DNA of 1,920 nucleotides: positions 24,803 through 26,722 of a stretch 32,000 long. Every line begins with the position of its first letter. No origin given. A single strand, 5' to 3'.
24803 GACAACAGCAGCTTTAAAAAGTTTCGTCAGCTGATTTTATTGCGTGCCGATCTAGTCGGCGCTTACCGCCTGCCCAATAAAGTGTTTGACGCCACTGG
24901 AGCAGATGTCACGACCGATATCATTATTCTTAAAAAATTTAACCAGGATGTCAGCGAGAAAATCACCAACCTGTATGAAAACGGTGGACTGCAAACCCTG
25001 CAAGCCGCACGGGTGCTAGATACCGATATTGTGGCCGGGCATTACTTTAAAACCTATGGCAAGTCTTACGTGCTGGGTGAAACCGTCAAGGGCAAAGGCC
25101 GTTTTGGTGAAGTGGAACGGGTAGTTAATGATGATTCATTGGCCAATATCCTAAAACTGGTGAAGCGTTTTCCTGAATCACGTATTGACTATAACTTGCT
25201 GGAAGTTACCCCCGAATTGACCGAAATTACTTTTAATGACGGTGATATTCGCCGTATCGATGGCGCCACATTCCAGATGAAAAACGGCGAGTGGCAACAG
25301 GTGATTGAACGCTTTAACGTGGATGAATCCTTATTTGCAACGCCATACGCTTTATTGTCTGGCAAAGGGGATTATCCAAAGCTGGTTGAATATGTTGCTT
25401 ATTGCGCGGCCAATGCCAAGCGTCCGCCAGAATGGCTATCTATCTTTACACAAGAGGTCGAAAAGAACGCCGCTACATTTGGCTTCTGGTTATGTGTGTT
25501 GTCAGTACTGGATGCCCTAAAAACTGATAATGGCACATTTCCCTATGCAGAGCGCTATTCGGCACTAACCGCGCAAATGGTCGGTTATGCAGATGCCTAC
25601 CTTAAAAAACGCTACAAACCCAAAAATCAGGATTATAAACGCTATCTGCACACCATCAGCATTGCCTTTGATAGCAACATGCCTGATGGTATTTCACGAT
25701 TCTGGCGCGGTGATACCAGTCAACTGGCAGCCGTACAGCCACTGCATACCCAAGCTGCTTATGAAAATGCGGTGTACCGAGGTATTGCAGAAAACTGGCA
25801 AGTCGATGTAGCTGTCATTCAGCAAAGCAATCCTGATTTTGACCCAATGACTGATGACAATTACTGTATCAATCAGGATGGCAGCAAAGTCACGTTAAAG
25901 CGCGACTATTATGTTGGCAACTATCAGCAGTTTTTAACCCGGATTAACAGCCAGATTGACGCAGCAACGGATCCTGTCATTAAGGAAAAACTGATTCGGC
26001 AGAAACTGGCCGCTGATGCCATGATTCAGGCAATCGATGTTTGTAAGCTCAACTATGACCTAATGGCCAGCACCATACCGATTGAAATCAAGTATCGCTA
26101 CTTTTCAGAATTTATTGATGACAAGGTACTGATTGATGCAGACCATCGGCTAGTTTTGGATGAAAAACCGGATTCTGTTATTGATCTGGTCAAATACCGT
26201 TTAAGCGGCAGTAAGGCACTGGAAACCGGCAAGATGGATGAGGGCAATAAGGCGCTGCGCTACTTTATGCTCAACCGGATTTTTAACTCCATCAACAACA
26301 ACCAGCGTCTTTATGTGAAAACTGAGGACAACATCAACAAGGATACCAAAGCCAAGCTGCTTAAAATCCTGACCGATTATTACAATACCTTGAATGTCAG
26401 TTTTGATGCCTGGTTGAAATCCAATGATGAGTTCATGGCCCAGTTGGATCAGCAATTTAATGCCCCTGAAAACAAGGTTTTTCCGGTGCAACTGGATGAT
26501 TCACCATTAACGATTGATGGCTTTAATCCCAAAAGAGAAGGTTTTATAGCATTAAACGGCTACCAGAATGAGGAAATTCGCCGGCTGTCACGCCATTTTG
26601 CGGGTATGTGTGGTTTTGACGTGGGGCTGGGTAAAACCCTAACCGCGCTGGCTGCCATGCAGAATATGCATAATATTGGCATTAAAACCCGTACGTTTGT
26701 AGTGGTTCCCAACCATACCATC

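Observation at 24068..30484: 2,138-aa MTase-helicase fusion with ~1,200 aa of unassigned sequence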

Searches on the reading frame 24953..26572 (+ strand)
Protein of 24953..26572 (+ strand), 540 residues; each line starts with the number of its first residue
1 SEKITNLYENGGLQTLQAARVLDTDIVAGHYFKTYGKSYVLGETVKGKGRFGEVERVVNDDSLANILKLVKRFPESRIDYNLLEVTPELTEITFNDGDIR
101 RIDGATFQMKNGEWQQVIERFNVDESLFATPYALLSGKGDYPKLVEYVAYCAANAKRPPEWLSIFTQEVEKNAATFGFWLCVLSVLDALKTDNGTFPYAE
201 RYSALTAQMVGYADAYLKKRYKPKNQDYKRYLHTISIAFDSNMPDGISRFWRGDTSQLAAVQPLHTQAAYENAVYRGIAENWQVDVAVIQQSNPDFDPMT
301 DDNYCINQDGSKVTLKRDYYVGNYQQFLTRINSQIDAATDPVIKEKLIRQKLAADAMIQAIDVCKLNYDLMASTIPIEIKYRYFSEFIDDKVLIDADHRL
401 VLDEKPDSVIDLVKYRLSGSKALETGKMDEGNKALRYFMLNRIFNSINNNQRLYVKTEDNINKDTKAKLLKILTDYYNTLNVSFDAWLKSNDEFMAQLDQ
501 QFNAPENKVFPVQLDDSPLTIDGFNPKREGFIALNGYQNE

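Call 44: predict_structure(alignment_id=A4)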
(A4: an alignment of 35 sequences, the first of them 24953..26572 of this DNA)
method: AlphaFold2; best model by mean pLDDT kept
length: 540 residues; sequences in the alignment: 35
mean_pLDDT: 83.8   pTM: 0.44
mean pLDDT of the five models: 83.8, 82.6, 81.6, 81.6, 81.0
residues with pLDDT >= 90: 247; 70-90: 197; 50-70: 84; < 50: 12
segments of 3 or more residues with pLDDT < 50: 257-261, 537-540
pLDDT, mean of each block of 10 residues (from residue 1): 82 85 74 60 63 62 64 70 83 77 73 74 86 92 90 84 88 90 92 79 94 93 85 89 90 62 71 85 91 87 93 93 95 96 96 93 92 92 94 95 90 86 86 92 95 85 91 95 95 92 93 66 52 54
secondary structure, 60 per line:
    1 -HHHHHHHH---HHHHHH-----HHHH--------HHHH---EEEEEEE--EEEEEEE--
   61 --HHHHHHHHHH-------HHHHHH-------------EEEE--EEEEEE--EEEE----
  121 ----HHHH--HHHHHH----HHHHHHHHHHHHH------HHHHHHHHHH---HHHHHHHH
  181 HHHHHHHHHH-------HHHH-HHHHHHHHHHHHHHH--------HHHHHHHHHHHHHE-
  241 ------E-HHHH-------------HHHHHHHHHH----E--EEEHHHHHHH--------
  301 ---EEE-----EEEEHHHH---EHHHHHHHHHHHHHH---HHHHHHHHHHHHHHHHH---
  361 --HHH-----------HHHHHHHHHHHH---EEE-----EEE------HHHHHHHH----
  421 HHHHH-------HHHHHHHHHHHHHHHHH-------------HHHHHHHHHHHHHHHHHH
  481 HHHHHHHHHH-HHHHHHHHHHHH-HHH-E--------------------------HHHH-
elements in order: H2-9 H13-18 H24-27 H36-39 E43-49 E52-58 H63-72 H80-85 E99-102 E105-110 E113-116 H125-128 H131-136 H141-153 H160-169 H173-190 H198-201 H203-217 H226-238 H249-252 H266-275 E283-285 H286-292 E304-306 E312-315 H316-319 H324-337 H341-357 H377-388 E392-394 E400-402 H409-416 H421-425 H433-449 H463-490 H492-503 H536-539
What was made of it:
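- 24968..25297 (+): Residues 301-410: conserved post-MTase module (two beta-hairpin/sheet elements plus helices). AF2 secondary structure (call 44).
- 25298..26392 (+): Residues 411-775: mostly helical 'bridge' between MTase and ATPase, with invariant W456, W546, Y570, D613/G617 (DYYVGNY) and K641/Q645. AF2 pLDDT mostly 85-95 (call 44).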

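Call 48: fold_search(model_id=the predicted structure, library=pdb)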
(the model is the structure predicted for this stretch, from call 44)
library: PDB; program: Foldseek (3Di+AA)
matches with E <= 10: 71; with E <= 0.001: 0
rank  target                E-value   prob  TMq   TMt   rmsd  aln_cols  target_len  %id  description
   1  6rfl_I                8.5e-01  0.03  0.10  0.08  39.6       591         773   10  Structure of the complete Vaccinia DNA-dependent RNA polymerase complex (released 2019-12-11)
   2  5es2_B                1.0e+00  0.04  0.09  0.12  27.9       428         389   11  The crystal structure of a functionally uncharacterized protein LPG0634 from Legionella pneumophila subsp. pneumophila (released 2015-12-16)
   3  8t3k_D                1.7e+00  0.01  0.06  0.05  38.0       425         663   12  Heterodimeric ABC transporter BmrCD in the inward-facing conformation bound to ATP: BmrCD_IF-ATP2 (released 2023-11-29)
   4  9e23_f                1.8e+00  0.02  0.09  0.05  26.5       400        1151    8  Cryo-EM structure of Pre-Chi dynein tail (released 2025-07-09)
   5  2ix8                  2.1e+00  0.04  0.11  0.07  27.4       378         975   12  MODEL FOR EEF3 BOUND TO AN 80S RIBOSOME (released 2007-07-10)
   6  5b86_B                2.1e+00  0.02  0.09  0.08  27.1       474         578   14  Crystal structure of M-Sec (released 2016-10-12)
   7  8i9p_Cc               2.5e+00  0.04  0.09  0.16  20.9       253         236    8  Cryo-EM structure of a Chaetomium thermophilum pre-60S ribosomal subunit - State Mak16 (released 2023-05-17)
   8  3iay_A                2.8e+00  0.16  0.06  0.04  15.4        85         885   14  Ternary complex of DNA polymerase delta (released 2009-09-22)
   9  8hu6_B                2.8e+00  0.02  0.08  0.07  18.4       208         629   13  AMP deaminase 2 in complex with AMP (released 2023-01-18)
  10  7xb5                  3.0e+00  0.01  0.08  0.11  32.7       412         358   11  Structure of the ligand-binding domain of S. cerevisiae Upc2 in fusion with T4 lysozyme (released 2022-09-07)
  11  6tug_F                3.4e+00  0.04  0.11  0.13  14.3       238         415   12  Enterococcus italicus Csm6 bound to cyclic hexa-2'-fluoro-hexa-dAMP (released 2020-02-26)
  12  3mzl_B                3.4e+00  0.02  0.08  0.11  32.7       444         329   12  Sec13/Sec31 edge element, loop deletion mutant (released 2010-08-18)
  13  9l5r_Y                3.4e+00  0.02  0.08  0.04  29.1       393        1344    9  Cryo-EM structure of the thermophile spliceosome (state ILS) (released 2025-03-12)
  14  3lmd                  3.6e+00  0.01  0.07  0.11  32.2       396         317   13  Crystal structure of geranylgeranyl pyrophosphate synthase from corynebacterium glutamicum atcc 13032 (released 2010-02-16)
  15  7m33_D                3.8e+00  0.01  0.07  0.06  39.7       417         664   12  The structure of Bacillus subtilis BmrCD in the inward-facing conformation bound to Hoechst-33342 and ATP (released 2022-01-05)
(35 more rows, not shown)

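Call 59: search_solved_structures(query=A4, max_evalue=1, show_alignments=0)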
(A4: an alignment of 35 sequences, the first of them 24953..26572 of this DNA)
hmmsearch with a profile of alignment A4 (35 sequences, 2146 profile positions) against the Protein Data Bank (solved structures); distinct sequences matched with E-value up to 1: 26.
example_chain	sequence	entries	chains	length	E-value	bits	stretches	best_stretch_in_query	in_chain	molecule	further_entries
7eew_A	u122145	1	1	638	1.5e-07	32.4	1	131-296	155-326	Type I restriction-modification system methyltransferase subunit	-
6pwf_K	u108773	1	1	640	2.7e-06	28.2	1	867-956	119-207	chromatin remodeling factor ISWI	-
5jxr_A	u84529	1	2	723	2.8e-06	28.2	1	868-954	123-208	Chromatin-remodeling complex ATPase-like protein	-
9jao_C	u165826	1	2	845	2.1e-05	25.3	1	850-956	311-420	SWI/SNF-related matrix-associated actin-dependent regulator of chromatin subfamily A conta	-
6p4f_A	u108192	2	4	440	0.00031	21.4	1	844-923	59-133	DNA-dependent ATPase XPBII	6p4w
5tnu_A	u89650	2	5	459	0.00036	21.2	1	844-923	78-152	DNA-dependent ATPase XPBII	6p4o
6eg2_A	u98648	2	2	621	0.00038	21.1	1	825-920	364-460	Maltose/maltodextrin-binding periplasmic protein,Probable global transcription activator S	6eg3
7otq_K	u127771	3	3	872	0.00043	20.9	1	853-934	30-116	Chromodomain-helicase-DNA-binding protein 1-like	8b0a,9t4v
7xwy_A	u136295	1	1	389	0.00043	20.9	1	801-948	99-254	ATP-dependent helicase fft3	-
7ux9_P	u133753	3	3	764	0.00044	20.9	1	808-938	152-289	ATP-dependent DNA helicase DDM1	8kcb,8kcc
7epu_B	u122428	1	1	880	0.00044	20.9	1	853-934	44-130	Chromodomain-helicase-DNA-binding protein 1-like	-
7enn_K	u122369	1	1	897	0.00053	20.6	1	853-934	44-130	Chromodomain-helicase-DNA-binding protein 1-like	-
8wh5_K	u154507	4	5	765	0.00054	20.6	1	813-938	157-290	ATP-dependent DNA helicase DDM1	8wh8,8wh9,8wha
8j90_K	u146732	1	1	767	0.00059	20.5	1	808-938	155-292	ATP-dependent DNA helicase DDM1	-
8skz_A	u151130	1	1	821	0.00079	20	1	813-938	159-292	ATP-dependent DNA helicase DDM1,Lymphoid-specific helicase chimera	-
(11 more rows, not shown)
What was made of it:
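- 26393..27337 (+): Residues 776-1090: SNF2 ATPase lobe 1 (Q motif GYQN, GLGKT, DEAQ, TATP). Family profile matches ISWI, SMARCAD1 and DDM1 chains (call 59).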
